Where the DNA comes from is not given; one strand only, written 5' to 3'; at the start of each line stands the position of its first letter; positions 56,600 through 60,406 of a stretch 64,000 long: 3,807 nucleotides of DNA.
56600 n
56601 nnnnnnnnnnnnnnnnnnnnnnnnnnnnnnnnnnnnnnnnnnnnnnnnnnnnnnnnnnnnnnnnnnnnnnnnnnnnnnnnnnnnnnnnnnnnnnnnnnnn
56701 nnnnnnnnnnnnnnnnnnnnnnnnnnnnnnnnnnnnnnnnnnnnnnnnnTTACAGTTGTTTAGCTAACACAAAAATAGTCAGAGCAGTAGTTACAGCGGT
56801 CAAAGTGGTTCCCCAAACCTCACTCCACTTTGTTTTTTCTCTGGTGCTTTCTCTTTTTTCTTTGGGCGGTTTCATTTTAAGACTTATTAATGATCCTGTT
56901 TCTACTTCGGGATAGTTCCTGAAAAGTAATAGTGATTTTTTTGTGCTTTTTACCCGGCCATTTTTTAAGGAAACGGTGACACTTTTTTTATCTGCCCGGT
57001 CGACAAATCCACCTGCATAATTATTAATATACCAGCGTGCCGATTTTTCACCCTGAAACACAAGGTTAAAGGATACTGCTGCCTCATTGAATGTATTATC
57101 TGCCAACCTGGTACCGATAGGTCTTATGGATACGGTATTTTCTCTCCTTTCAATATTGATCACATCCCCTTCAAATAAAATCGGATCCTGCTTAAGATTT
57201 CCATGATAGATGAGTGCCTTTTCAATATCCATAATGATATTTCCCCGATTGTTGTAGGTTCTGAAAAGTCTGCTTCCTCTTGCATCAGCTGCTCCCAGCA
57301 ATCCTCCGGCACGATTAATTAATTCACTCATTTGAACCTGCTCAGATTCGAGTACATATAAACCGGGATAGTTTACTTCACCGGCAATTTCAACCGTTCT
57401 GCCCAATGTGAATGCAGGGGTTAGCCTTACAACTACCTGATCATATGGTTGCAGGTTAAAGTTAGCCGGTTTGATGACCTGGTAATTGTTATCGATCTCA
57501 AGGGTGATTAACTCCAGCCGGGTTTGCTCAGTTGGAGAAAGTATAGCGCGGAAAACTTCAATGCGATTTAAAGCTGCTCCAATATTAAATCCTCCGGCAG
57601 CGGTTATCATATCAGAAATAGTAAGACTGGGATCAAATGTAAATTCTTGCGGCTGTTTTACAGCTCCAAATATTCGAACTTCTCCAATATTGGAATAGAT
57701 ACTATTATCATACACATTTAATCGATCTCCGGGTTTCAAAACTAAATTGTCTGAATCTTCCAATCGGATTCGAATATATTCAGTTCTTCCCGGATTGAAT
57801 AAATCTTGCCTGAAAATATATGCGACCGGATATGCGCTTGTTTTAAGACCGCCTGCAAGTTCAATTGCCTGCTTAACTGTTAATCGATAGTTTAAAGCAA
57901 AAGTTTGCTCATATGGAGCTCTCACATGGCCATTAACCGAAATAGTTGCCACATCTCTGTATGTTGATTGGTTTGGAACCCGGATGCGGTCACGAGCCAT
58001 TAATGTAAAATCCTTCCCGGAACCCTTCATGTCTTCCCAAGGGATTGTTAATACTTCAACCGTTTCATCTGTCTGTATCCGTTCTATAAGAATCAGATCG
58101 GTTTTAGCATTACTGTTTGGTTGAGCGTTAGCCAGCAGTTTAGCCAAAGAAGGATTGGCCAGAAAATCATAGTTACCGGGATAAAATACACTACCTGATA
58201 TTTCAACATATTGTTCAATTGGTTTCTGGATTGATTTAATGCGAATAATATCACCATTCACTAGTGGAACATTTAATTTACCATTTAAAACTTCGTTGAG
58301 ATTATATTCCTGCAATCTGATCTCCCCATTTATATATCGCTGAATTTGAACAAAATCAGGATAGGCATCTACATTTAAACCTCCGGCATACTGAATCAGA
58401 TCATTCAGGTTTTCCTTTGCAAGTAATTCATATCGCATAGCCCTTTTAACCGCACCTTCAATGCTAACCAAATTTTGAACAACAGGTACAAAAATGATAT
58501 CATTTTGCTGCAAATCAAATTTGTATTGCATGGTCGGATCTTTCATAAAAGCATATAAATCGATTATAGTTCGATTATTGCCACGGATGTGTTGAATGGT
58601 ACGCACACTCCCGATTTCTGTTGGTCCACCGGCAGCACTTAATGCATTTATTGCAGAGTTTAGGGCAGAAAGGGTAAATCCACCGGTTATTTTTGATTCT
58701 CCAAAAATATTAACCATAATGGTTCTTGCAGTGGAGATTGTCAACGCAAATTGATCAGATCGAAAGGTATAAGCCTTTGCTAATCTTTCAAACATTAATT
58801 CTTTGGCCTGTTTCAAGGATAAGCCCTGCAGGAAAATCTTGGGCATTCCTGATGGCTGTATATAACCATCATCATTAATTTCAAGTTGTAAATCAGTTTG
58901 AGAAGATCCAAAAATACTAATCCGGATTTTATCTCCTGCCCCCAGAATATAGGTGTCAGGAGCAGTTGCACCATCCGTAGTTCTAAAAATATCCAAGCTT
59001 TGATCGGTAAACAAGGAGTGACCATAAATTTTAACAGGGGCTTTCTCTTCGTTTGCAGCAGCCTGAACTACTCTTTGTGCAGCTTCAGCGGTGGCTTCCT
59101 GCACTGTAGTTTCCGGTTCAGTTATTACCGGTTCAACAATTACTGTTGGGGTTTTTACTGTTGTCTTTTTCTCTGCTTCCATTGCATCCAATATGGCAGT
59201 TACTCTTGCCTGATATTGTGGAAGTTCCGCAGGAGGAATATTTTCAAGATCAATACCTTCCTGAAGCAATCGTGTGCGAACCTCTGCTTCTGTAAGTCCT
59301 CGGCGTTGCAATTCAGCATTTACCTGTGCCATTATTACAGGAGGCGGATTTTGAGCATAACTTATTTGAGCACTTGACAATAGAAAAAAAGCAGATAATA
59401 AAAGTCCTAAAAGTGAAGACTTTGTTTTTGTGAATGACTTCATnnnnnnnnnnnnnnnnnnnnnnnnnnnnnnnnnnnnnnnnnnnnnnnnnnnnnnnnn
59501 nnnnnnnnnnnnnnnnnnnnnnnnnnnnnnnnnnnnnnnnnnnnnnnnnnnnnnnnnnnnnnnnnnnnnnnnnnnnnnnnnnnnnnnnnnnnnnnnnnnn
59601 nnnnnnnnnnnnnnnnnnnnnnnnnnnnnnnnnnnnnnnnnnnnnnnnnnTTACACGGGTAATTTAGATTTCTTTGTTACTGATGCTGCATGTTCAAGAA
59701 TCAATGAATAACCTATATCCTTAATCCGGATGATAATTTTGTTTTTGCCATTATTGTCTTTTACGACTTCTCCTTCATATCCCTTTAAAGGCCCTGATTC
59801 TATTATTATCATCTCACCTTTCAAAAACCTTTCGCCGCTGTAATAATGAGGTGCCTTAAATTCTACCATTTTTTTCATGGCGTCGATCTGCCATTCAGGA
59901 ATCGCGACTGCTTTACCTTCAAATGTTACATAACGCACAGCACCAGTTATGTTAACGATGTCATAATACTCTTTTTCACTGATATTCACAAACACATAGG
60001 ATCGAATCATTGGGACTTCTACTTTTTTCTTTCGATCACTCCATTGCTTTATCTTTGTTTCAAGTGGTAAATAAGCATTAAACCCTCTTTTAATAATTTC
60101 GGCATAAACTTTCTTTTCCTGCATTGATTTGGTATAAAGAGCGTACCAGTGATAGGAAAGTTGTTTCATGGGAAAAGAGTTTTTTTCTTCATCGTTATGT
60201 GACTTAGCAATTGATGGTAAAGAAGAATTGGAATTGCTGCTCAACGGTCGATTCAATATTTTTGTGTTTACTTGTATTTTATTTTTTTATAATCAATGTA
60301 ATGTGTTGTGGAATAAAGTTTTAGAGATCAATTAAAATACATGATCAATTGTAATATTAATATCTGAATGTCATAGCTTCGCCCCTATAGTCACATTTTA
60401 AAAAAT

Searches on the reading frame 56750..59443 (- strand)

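Call 12: search_protein_families(library=pfam, proteins=[window:56750-59443:-], max_evalue=0.00001)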
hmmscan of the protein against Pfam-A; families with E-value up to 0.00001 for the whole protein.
window:56750-59443:- (897 aa): 3 families
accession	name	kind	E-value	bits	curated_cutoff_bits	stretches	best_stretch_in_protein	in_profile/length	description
PF22461.2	SLBB_2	-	1.1e-33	115.6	27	2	684-763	3-78/79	SLBB domain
PF10531.15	SLBB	-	2e-33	114.4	27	1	589-632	2-45/55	SLBB domain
PF02563.21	Poly_export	-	5.2e-13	49.4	28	1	160-225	2-66/77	Polysaccharide biosynthesis/export protein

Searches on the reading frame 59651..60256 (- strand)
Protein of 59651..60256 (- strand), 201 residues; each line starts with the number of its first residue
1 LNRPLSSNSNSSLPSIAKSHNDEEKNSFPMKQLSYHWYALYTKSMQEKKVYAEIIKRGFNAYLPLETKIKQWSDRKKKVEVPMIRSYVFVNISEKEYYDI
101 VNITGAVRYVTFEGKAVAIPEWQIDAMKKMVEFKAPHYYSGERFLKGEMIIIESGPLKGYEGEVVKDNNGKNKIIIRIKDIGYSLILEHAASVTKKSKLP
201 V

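Call 12: search_protein_families(library=pfam, proteins=[window:59651-60256:-], max_evalue=0.00001)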
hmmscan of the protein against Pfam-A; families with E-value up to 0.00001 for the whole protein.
window:59651-60256:- (201 aa): 1 family
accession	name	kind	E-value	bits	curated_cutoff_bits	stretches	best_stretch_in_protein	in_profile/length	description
PF02357.24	NusG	-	1.3e-17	64.5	22.2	1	36-127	2-92/93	Transcription termination factor nusG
